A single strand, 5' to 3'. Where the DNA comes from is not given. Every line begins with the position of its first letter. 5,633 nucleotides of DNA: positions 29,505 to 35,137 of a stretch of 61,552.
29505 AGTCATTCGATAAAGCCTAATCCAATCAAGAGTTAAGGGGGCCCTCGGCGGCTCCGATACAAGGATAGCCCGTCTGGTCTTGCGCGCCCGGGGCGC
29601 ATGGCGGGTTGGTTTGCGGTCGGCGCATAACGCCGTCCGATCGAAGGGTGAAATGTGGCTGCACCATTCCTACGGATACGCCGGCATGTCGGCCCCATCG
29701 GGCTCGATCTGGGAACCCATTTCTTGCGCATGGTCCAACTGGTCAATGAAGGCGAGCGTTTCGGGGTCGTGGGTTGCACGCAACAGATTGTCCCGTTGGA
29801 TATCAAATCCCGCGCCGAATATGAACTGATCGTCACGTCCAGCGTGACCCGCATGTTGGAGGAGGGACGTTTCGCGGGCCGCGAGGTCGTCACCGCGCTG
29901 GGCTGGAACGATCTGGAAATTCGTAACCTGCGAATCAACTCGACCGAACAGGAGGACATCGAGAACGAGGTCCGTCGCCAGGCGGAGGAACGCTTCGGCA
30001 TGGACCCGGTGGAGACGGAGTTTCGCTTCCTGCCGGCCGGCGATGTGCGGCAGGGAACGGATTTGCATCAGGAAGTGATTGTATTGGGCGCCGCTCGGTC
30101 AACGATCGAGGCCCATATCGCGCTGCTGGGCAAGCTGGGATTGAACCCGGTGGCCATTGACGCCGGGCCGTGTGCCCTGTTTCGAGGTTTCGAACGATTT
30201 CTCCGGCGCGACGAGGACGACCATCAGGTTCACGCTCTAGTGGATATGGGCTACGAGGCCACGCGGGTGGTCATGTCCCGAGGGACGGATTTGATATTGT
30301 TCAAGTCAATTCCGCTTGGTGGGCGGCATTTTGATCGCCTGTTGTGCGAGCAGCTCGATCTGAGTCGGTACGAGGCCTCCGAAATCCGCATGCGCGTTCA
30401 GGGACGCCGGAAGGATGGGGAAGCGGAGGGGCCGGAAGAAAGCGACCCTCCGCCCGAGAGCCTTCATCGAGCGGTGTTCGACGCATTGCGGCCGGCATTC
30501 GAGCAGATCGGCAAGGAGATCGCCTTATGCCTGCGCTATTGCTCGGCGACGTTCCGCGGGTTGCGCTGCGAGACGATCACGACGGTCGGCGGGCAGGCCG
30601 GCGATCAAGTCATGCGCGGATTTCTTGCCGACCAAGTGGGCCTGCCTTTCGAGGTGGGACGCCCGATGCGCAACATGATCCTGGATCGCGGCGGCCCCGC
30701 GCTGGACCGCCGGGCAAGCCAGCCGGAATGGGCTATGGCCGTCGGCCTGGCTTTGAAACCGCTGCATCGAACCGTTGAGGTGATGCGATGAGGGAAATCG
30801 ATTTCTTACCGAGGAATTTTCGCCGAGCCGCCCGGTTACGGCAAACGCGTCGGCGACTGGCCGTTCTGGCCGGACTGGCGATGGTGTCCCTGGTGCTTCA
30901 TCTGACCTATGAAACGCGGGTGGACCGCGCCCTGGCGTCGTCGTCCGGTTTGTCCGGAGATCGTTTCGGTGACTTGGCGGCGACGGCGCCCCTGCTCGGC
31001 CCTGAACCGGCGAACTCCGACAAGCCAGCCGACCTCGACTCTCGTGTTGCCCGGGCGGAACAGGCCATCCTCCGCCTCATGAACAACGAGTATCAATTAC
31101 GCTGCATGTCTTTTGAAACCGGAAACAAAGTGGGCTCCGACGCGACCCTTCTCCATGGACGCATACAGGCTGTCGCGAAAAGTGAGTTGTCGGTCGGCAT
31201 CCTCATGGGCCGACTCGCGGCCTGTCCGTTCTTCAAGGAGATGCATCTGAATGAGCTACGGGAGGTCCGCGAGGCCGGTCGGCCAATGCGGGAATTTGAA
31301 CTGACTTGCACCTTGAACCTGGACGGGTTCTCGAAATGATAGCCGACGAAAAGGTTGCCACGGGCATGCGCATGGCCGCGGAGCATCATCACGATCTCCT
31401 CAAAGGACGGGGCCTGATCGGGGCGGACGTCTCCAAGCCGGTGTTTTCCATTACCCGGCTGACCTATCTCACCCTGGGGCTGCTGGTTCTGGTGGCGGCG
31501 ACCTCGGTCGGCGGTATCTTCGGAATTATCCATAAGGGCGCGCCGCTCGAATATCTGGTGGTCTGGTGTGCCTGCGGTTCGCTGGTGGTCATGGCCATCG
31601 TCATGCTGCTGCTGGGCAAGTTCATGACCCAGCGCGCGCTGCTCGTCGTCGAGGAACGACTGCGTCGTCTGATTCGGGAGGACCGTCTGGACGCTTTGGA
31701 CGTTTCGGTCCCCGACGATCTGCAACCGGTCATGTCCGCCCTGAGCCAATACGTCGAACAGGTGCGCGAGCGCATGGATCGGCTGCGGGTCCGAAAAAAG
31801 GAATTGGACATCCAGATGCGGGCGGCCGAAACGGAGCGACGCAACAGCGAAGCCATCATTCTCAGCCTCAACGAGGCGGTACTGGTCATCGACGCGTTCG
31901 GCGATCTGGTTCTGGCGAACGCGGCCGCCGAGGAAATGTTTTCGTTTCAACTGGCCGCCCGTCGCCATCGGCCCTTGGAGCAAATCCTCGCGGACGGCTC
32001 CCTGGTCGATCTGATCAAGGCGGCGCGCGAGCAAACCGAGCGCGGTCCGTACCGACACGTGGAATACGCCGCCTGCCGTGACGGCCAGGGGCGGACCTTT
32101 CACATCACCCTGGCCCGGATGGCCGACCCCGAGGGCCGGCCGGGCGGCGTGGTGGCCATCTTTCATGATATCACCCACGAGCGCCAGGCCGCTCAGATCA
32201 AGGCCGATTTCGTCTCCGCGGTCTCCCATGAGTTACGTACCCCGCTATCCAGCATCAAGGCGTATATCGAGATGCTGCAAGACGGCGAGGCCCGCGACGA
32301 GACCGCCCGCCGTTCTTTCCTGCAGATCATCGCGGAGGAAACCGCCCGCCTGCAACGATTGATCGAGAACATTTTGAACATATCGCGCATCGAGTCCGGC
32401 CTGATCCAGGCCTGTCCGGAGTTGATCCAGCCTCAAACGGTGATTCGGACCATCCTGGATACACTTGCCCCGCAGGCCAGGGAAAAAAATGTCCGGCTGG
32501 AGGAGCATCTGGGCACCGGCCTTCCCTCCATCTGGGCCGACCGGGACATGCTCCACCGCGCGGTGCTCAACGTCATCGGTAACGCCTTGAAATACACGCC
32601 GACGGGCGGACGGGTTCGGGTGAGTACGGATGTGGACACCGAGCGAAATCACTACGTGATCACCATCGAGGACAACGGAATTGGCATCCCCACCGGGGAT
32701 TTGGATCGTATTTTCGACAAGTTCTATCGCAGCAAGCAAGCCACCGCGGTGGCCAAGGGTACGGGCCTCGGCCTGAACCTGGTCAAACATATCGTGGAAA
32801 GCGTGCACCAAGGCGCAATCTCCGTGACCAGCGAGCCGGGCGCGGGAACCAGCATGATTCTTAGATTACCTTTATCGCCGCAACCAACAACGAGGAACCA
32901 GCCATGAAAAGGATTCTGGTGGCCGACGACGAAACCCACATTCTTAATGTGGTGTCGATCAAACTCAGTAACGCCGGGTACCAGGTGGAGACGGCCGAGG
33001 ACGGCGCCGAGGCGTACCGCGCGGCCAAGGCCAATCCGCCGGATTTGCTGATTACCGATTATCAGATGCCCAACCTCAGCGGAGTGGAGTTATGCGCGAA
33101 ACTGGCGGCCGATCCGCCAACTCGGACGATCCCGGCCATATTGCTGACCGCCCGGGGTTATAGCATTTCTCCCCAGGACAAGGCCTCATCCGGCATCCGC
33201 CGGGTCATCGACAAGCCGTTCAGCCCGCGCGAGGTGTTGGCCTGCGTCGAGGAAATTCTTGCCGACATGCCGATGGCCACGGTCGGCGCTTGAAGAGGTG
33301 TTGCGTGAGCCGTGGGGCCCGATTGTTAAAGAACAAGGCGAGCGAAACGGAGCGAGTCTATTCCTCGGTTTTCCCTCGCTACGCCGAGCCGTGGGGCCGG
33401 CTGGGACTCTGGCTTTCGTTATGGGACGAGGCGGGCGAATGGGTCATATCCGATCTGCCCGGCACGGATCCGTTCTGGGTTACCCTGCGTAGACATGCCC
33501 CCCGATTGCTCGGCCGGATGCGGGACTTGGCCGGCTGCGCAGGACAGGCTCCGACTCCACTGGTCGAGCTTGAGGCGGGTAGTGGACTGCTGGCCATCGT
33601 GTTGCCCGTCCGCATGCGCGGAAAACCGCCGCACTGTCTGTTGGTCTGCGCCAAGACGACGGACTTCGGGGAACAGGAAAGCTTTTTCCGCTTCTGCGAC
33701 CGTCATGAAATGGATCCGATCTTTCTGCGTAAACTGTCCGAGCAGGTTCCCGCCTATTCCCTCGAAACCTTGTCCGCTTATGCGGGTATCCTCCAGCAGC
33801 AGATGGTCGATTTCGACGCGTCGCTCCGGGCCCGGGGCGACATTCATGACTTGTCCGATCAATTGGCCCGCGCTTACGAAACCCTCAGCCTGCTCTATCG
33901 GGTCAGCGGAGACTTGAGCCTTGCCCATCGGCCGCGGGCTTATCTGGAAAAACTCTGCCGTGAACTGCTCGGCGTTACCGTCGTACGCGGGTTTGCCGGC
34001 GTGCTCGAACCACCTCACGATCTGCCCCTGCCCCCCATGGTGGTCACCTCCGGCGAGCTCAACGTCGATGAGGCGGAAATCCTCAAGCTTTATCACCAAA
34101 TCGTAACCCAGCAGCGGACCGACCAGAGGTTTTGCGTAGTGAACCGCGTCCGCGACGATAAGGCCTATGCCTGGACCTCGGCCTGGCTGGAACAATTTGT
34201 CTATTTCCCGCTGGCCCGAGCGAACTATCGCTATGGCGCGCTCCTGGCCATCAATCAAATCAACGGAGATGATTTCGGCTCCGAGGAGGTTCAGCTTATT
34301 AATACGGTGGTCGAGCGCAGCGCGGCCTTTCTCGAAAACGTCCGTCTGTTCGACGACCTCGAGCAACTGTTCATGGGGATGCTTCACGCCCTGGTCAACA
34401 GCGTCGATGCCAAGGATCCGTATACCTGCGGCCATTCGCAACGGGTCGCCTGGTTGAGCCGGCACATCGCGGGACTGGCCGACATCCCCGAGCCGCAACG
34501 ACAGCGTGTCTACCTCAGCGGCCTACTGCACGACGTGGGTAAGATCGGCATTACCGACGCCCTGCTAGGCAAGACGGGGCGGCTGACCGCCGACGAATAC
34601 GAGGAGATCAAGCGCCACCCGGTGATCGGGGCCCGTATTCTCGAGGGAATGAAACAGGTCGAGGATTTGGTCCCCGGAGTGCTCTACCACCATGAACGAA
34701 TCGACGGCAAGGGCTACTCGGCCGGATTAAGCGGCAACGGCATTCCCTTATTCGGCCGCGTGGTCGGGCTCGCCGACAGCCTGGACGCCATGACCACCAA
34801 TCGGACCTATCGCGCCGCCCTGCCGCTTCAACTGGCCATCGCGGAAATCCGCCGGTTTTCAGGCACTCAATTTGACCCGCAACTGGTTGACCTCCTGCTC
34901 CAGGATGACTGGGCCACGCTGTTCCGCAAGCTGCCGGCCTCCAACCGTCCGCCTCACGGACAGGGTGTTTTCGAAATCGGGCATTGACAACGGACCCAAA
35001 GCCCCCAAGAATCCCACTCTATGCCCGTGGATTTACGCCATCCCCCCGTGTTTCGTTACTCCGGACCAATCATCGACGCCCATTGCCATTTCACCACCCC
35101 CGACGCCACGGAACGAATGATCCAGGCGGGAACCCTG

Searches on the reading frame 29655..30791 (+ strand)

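Call 7: search_protein_families(library=pfam, proteins=[window:29655-30791:+], max_evalue=0.001)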
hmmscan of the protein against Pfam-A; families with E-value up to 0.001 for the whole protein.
window:29655-30791:+ (378 aa): 2 families
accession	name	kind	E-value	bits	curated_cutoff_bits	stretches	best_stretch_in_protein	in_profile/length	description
PF11104.14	PilM_2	-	5.6e-19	68.7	27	1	16-368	1-338/340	Type IV pilus assembly protein PilM;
PF14450.12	FtsA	-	3.6e-06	27.8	31.8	1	194-364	1-127/127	Cell division protein FtsA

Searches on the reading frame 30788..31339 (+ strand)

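Call 52: search_protein_families(library=pfam, proteins=[window:30788-31339:+], max_evalue=0.01)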
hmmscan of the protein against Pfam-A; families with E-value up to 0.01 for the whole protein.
window:30788-31339:+ (183 aa): 1 family
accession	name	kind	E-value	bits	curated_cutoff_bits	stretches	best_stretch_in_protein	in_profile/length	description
PF05137.18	PilN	-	9.3e-06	26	22.8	1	125-176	27-78/78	Fimbrial assembly protein (PilN)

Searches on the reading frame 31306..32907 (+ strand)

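Call 7: search_protein_families(library=pfam, proteins=[window:31306-32907:+], max_evalue=0.001)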
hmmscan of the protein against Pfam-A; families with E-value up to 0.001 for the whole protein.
window:31306-32907:+ (533 aa): 7 families
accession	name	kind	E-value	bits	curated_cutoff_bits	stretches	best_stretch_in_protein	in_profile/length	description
PF02518.31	HATPase_c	-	1.2e-30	106.6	26.4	1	412-524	2-110/111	Histidine kinase-, DNA gyrase B-, and HSP90-like ATPase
PF00512.31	HisKA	-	4.7e-20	71.9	26.9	1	299-365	2-66/66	His Kinase A (phospho-acceptor) domain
PF00989.32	PAS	-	3e-10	40.5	22.6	1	182-289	4-113/113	PAS fold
PF08448.16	PAS_4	-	3.4e-10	40.5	23.1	1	187-293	3-109/110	PAS fold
PF12860.13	PAS_7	-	1e-06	29.3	27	1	187-296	3-114/115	PAS fold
PF13426.13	PAS_9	-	8.4e-06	26.5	27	1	190-291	2-103/103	PAS domain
PF13589.12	HATPase_c_3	-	0.00095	19.6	25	0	417-480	4-63/137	Histidine kinase-, DNA gyrase B-, and HSP90-like ATPase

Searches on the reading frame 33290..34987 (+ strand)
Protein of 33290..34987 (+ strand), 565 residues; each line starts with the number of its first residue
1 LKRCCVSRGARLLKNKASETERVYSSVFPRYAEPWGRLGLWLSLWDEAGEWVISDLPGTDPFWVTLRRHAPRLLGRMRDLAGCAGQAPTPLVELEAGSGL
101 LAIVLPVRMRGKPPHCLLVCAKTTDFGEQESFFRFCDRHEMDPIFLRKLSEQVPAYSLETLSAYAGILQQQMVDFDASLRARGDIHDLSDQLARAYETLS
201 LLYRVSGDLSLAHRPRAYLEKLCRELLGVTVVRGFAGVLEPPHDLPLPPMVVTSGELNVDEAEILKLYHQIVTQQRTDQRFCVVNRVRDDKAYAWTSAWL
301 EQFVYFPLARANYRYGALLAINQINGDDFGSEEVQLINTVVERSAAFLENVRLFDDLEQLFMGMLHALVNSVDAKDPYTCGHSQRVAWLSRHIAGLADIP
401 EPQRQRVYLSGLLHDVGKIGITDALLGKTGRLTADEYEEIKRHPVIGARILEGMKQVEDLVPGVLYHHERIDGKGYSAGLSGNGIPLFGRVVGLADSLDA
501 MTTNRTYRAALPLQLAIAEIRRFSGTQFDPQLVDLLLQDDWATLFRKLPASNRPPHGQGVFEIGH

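Call 7: search_protein_families(library=pfam, proteins=[window:33290-34987:+], max_evalue=0.001)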
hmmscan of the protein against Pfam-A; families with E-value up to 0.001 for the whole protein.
window:33290-34987:+ (565 aa): 3 families
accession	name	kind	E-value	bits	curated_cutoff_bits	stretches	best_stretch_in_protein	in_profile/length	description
PF13487.12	HD_5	-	6e-34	117.7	27.2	1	368-532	3-170/170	HD domain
PF01966.28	HD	-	8.6e-19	68.4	22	1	381-501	3-116/116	HD domain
PF08668.18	HDOD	-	7.8e-06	25.9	22.9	1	381-430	97-144/196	HDOD domain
